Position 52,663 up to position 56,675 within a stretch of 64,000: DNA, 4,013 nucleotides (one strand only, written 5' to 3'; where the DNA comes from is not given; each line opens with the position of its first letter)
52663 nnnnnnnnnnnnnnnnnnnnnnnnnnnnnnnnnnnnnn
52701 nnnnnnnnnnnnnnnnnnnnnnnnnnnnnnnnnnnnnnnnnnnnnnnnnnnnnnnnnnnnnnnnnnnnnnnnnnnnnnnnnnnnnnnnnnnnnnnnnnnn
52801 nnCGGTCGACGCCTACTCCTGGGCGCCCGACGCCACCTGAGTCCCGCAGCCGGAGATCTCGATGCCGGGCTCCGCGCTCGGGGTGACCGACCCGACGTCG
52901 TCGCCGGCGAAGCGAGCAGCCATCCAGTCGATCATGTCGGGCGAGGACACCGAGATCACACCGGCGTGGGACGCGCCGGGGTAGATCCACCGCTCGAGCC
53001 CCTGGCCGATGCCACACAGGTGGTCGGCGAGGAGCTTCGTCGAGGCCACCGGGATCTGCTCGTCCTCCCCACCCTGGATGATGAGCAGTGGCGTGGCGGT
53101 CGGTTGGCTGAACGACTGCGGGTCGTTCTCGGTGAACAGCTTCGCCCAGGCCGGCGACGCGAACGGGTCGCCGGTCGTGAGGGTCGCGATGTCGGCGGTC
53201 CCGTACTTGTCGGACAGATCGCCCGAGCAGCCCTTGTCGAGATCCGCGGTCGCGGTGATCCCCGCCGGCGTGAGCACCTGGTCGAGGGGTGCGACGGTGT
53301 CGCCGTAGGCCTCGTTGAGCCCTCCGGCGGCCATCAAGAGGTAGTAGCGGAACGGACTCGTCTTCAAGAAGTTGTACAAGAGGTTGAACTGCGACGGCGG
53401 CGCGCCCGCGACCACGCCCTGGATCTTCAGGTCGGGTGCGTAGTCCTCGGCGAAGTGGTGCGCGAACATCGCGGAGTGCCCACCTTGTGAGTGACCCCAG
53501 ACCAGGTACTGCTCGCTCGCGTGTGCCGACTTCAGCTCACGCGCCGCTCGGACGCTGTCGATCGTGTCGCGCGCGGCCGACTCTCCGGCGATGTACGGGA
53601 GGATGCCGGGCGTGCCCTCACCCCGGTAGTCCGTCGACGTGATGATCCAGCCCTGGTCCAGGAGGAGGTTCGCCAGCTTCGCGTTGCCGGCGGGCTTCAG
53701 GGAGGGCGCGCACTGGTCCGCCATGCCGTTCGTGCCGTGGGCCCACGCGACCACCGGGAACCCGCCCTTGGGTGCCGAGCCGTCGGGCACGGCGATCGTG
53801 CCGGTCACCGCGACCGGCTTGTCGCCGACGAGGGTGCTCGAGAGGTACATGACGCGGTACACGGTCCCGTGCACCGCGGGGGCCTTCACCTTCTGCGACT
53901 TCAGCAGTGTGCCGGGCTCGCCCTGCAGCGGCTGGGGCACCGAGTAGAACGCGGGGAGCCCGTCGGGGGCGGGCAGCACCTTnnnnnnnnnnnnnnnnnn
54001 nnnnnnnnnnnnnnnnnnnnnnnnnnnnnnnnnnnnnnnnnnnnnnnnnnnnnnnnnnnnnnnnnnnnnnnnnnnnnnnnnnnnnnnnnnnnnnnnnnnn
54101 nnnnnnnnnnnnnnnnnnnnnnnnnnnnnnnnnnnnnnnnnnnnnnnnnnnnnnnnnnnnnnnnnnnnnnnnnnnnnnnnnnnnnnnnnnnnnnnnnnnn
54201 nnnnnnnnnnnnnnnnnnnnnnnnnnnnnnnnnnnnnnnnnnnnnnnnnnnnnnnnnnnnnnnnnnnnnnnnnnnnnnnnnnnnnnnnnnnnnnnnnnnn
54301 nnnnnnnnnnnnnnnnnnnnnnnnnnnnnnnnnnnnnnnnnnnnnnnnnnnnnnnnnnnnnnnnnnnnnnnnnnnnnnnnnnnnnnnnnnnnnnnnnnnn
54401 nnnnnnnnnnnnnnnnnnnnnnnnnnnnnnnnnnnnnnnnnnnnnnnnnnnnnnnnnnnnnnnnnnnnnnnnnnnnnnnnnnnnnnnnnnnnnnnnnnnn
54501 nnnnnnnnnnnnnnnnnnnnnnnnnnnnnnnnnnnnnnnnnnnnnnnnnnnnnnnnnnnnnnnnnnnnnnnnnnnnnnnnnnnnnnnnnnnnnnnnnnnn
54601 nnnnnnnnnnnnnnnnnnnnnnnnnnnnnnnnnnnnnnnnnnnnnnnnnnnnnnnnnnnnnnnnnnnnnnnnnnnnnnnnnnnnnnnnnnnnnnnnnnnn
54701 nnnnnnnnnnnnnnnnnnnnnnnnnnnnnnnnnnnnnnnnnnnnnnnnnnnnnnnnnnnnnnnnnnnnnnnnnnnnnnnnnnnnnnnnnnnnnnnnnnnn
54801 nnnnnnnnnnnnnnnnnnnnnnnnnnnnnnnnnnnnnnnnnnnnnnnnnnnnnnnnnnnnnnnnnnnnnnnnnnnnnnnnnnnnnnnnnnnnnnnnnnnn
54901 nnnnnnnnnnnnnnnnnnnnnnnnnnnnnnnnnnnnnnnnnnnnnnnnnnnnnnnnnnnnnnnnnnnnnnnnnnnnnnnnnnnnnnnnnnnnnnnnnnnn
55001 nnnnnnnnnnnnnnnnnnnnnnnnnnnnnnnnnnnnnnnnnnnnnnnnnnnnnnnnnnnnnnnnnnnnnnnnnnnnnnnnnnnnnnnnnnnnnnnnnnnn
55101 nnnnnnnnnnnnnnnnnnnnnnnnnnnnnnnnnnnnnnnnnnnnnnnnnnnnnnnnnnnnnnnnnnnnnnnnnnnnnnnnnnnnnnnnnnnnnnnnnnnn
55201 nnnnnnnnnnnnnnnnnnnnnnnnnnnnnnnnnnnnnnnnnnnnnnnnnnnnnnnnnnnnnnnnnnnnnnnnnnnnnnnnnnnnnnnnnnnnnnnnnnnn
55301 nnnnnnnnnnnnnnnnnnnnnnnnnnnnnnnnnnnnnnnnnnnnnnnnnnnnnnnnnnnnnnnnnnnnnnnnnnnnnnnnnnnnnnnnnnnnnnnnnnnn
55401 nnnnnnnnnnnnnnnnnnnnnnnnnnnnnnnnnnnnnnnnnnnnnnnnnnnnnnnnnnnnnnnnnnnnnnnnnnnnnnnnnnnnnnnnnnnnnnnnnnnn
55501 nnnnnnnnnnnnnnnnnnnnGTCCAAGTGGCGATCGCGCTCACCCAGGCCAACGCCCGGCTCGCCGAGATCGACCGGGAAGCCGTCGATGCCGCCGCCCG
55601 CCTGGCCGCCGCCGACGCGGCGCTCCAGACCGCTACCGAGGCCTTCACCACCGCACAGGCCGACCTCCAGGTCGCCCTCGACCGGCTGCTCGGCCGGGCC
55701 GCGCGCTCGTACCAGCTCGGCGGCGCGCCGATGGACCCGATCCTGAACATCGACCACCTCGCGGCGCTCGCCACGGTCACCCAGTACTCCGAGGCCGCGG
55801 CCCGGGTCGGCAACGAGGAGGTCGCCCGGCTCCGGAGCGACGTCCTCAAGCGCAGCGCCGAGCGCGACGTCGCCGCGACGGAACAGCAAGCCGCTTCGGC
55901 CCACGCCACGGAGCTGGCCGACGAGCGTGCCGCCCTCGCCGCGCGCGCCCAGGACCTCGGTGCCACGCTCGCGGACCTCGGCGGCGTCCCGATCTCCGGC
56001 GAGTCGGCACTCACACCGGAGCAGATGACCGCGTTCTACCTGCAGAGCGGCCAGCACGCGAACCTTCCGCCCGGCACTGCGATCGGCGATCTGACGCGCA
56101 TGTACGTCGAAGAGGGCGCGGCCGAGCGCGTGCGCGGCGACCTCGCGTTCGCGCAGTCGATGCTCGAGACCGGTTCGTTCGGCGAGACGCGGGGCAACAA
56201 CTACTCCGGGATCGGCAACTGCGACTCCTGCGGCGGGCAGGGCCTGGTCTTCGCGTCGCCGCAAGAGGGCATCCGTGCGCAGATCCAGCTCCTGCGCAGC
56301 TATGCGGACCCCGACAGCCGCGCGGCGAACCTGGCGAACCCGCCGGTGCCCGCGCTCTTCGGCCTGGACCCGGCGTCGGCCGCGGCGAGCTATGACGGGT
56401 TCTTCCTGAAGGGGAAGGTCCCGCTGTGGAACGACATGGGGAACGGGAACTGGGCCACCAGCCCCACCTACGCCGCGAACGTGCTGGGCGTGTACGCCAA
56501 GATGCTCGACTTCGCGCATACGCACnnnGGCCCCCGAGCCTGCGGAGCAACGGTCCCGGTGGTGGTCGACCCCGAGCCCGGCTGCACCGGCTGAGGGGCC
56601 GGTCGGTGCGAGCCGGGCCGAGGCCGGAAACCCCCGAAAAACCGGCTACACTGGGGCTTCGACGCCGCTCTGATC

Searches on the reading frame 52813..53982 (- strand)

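Call 19: search_protein_families(library=pfam, proteins=[window:52813-53982:-], max_evalue=0.001)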
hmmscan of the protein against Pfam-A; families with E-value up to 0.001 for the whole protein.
window:52813-53982:- (389 aa): 5 families
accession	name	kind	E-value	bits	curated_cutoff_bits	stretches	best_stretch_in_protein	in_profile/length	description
PF03583.20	LIP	-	7.9e-26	91.5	23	1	106-362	21-282/286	Secretory lipase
PF12146.15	Hydrolase_4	-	4.9e-08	33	27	1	101-201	21-115/239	Serine aminopeptidase, S33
PF00326.27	Peptidase_S9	-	1.8e-07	31.3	22.6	0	295-343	143-188/213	Prolyl oligopeptidase family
PF20434.5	BD-FAE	-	2.6e-07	30.8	26.8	1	72-322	10-215/215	BD-FAE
PF00561.26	Abhydrolase_1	-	8.3e-07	29.4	25.8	1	100-341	16-240/245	alpha/beta hydrolase fold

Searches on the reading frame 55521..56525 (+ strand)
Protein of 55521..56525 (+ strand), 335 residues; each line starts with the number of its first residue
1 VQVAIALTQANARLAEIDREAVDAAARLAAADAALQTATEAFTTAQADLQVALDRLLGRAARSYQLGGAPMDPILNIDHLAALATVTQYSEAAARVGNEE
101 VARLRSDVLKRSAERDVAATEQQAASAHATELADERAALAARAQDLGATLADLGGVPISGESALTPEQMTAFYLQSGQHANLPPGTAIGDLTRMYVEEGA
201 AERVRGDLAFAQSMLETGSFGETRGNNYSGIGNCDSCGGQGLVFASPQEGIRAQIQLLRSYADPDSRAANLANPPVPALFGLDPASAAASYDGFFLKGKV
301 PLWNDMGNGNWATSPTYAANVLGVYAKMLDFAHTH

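Call 19: search_protein_families(library=pfam, proteins=[window:55521-56525:+], max_evalue=0.001)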
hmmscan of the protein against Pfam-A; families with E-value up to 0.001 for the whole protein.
window:55521-56525:+ (335 aa): 1 family
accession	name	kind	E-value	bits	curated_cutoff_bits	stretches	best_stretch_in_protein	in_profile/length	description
PF01832.25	Glucosaminidase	-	8.5e-09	36.6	30.2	1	194-328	3-121/123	Mannosyl-glycoprotein endo-beta-N-acetylglucosaminidase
